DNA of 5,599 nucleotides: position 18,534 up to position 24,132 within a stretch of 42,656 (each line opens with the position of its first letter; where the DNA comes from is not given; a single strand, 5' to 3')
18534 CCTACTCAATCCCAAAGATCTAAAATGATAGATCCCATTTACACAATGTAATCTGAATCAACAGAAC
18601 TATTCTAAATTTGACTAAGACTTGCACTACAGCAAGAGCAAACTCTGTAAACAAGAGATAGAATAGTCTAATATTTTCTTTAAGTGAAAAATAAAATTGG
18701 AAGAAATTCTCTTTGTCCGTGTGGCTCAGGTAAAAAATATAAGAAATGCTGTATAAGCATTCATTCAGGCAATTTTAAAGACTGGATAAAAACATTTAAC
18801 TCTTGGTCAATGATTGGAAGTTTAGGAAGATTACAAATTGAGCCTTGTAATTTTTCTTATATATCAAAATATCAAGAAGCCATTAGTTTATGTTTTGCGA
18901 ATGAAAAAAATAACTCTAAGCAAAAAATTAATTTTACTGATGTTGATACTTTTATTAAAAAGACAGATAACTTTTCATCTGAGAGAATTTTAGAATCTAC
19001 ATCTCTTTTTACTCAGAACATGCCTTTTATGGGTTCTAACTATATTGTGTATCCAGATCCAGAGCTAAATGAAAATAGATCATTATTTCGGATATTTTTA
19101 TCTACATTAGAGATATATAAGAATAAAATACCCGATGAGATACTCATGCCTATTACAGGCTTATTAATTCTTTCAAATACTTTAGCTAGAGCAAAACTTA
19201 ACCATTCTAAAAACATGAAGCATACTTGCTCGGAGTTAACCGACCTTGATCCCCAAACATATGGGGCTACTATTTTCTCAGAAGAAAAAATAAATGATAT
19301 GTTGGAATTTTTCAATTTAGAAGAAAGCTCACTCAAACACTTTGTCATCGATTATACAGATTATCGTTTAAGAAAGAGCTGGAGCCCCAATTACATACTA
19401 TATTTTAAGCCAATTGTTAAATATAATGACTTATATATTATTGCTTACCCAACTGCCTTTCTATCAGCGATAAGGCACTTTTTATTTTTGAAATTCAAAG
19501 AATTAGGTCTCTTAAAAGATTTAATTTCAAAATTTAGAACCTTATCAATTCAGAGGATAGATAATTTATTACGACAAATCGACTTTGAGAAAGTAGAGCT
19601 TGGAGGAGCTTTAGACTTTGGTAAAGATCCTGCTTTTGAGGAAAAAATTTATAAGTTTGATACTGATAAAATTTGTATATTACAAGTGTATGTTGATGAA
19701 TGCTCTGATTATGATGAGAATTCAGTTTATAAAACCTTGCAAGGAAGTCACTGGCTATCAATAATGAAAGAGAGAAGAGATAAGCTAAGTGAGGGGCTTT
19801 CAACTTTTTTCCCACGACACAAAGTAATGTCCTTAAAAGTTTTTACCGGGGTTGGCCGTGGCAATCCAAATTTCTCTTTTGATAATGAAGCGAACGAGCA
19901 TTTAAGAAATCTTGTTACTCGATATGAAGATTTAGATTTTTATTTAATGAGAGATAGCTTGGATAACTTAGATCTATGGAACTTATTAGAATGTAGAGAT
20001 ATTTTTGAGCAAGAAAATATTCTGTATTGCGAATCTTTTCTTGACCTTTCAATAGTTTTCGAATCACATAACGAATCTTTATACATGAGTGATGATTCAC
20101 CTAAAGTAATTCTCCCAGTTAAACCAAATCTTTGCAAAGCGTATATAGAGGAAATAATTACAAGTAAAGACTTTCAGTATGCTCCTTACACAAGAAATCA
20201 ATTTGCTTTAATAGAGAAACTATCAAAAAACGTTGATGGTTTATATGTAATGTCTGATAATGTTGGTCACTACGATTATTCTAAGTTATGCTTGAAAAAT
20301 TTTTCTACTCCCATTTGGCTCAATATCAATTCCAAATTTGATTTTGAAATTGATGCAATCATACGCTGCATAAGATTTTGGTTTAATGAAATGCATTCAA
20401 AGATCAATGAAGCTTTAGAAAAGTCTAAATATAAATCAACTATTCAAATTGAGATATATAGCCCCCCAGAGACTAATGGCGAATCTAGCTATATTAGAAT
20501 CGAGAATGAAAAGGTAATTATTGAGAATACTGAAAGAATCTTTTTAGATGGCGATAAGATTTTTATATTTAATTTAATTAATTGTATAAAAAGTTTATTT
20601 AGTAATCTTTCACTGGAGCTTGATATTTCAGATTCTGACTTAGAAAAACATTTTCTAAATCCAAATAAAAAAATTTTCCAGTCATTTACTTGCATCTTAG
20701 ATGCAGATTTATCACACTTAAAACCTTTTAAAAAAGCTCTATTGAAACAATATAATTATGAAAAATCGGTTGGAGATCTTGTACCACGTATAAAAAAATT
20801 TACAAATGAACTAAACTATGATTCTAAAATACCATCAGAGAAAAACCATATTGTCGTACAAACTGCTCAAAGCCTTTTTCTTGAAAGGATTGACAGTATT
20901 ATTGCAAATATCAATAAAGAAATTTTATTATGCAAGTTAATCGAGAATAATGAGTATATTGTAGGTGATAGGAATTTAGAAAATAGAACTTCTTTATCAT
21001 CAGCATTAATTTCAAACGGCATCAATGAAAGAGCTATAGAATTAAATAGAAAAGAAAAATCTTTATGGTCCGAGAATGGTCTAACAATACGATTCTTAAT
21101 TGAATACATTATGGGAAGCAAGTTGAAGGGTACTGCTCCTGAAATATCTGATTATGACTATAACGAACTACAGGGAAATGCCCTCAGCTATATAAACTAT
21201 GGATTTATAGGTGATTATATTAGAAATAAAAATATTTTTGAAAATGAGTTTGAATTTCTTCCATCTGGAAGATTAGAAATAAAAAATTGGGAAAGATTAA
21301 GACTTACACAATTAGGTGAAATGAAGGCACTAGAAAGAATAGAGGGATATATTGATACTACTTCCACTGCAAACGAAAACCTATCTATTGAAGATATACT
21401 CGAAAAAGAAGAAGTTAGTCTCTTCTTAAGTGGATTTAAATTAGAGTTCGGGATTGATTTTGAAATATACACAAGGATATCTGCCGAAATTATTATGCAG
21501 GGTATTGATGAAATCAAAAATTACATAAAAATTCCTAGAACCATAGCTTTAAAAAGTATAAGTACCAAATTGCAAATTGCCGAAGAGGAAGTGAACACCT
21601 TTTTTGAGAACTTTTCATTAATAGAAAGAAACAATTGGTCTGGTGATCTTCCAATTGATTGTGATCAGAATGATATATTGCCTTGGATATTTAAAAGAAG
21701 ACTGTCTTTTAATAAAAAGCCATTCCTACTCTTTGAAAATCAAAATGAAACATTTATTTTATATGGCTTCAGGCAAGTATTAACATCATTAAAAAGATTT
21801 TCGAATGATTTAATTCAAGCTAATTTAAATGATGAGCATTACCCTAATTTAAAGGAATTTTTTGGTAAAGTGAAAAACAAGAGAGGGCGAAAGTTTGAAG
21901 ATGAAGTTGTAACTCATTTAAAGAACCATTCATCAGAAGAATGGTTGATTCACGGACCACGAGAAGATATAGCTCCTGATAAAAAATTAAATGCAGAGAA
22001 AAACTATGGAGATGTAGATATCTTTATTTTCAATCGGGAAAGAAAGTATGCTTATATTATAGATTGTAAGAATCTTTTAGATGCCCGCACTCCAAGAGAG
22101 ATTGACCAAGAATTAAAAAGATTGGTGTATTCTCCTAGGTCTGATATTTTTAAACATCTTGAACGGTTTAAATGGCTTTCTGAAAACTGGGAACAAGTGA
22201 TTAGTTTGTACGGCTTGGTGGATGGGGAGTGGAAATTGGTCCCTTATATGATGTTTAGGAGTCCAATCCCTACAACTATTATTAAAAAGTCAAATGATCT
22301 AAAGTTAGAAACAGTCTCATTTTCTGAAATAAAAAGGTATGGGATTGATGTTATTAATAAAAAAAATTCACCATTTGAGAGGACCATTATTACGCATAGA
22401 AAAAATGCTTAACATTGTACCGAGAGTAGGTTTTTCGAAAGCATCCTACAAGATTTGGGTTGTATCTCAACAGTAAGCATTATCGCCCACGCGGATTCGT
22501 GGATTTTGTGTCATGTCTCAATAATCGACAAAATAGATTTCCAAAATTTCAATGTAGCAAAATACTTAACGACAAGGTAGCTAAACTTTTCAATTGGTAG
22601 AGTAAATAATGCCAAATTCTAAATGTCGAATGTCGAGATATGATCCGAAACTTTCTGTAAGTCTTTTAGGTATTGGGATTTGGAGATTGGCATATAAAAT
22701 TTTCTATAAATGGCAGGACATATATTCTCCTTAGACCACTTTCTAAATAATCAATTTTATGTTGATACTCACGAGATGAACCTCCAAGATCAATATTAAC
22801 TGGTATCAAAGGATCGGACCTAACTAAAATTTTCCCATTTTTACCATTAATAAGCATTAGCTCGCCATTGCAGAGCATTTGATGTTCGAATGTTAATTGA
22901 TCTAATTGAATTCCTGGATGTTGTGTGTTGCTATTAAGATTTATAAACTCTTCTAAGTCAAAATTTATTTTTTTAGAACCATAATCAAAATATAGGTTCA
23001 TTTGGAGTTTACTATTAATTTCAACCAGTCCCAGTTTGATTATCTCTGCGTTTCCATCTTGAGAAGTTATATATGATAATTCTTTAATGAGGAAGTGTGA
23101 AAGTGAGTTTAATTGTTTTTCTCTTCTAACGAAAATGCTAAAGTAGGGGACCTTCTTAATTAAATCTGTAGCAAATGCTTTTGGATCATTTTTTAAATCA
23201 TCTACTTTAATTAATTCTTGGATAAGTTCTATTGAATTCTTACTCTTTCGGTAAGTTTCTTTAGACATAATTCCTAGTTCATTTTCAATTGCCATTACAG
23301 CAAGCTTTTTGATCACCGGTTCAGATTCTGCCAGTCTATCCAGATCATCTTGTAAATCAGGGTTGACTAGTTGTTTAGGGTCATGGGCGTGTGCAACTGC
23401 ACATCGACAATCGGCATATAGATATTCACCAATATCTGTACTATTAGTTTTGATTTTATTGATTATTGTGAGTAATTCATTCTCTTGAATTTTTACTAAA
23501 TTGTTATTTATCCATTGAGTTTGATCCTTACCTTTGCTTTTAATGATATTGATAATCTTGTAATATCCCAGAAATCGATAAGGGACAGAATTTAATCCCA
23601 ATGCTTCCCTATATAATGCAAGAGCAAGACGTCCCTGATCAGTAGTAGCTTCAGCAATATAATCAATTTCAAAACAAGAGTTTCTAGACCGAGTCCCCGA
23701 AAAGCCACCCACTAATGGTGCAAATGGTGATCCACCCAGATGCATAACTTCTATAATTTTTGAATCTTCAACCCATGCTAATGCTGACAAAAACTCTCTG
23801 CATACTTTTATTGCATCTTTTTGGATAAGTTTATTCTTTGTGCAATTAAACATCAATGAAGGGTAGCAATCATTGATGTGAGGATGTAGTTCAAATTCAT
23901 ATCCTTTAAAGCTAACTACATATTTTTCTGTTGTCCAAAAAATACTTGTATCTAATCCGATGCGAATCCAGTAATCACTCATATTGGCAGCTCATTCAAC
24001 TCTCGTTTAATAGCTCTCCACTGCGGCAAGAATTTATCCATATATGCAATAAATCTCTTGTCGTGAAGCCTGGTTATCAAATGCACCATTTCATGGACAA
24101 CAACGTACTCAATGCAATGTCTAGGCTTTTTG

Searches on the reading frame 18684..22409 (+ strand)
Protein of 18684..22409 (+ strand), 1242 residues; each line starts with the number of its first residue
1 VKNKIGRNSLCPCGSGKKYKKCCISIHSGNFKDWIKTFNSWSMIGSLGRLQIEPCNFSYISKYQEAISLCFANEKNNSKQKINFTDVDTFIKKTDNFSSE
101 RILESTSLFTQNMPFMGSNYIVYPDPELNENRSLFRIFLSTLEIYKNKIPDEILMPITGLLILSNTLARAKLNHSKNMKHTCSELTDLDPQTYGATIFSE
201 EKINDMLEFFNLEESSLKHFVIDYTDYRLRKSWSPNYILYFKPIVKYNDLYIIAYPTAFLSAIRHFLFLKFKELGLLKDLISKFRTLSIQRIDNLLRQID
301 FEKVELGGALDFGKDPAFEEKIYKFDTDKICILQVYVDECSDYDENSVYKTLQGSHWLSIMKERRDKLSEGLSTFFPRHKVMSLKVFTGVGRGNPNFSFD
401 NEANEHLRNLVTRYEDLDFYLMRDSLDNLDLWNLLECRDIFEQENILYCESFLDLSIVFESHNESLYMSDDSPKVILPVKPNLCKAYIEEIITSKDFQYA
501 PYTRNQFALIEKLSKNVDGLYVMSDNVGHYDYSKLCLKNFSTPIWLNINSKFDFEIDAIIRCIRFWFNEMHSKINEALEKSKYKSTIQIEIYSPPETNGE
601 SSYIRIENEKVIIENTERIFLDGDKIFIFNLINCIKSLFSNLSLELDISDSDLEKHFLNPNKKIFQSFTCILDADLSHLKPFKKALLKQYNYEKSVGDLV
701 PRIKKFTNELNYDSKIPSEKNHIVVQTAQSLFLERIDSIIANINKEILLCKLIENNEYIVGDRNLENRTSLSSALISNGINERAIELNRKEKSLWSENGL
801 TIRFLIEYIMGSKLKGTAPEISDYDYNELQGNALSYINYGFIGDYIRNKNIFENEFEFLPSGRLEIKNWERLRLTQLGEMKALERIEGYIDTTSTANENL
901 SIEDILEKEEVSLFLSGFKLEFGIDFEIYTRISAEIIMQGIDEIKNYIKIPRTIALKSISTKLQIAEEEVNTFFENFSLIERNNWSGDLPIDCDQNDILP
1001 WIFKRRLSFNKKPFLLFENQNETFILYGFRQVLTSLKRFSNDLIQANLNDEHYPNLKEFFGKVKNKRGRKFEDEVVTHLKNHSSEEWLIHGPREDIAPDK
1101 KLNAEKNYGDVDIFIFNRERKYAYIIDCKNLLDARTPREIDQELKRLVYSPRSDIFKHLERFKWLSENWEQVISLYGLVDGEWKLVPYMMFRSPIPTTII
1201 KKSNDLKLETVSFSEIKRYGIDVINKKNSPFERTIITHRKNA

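Call 22: search_protein_families(library=pfam, proteins=[window:18684-22409:+], max_evalue=0.01)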
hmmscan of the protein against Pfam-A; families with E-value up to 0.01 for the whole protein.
window:18684-22409:+ (1242 aa): 1 family
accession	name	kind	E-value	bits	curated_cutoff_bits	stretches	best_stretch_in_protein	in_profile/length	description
PF02810.21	SEC-C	-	1.3e-08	35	20.4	1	7-23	1-17/19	SEC-C motif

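Call 23: search_protein_families(library=padloc, proteins=[window:18684-22409:+], max_evalue=0.01)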
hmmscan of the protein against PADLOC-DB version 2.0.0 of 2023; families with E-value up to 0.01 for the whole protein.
window:18684-22409:+ (1242 aa): 5 families
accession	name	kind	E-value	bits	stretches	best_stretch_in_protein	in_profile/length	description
PDLC02221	Upx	-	5.5e-26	88.2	1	731-1192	774-1242/1271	-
PDLC00833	E1-E2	-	3.7e-05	21.3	1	2-25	169-192/222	E1-E2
PDLC04917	PDC-S12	-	3.9e-05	21.6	1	2-24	195-217/218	-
PDLC00865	E2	-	4.9e-05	20.8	1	2-29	167-194/219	E2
PDLC00872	E2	-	7.9e-05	20.2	1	2-29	165-188/216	E2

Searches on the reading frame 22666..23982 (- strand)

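Call 22: search_protein_families(library=pfam, proteins=[window:22666-23982:-], max_evalue=0.01)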
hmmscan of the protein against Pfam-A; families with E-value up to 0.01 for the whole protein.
window:22666-23982:- (438 aa): 1 family
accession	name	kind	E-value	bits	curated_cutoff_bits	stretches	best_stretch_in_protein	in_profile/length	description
PF17419.7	MauJ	-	2.5e-29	102.9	28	1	120-233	1-116/116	Methylamine utilization protein MauJ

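Call 23: search_protein_families(library=padloc, proteins=[window:22666-23982:-], max_evalue=0.01)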
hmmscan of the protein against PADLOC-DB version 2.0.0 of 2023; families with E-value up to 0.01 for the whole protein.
window:22666-23982:- (438 aa): 1 family
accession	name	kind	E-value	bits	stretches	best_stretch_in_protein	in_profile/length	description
PDLC03210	mREase_II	-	0.0053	14.1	1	111-157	233-277/294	Type II methyl-directed restriction enzyme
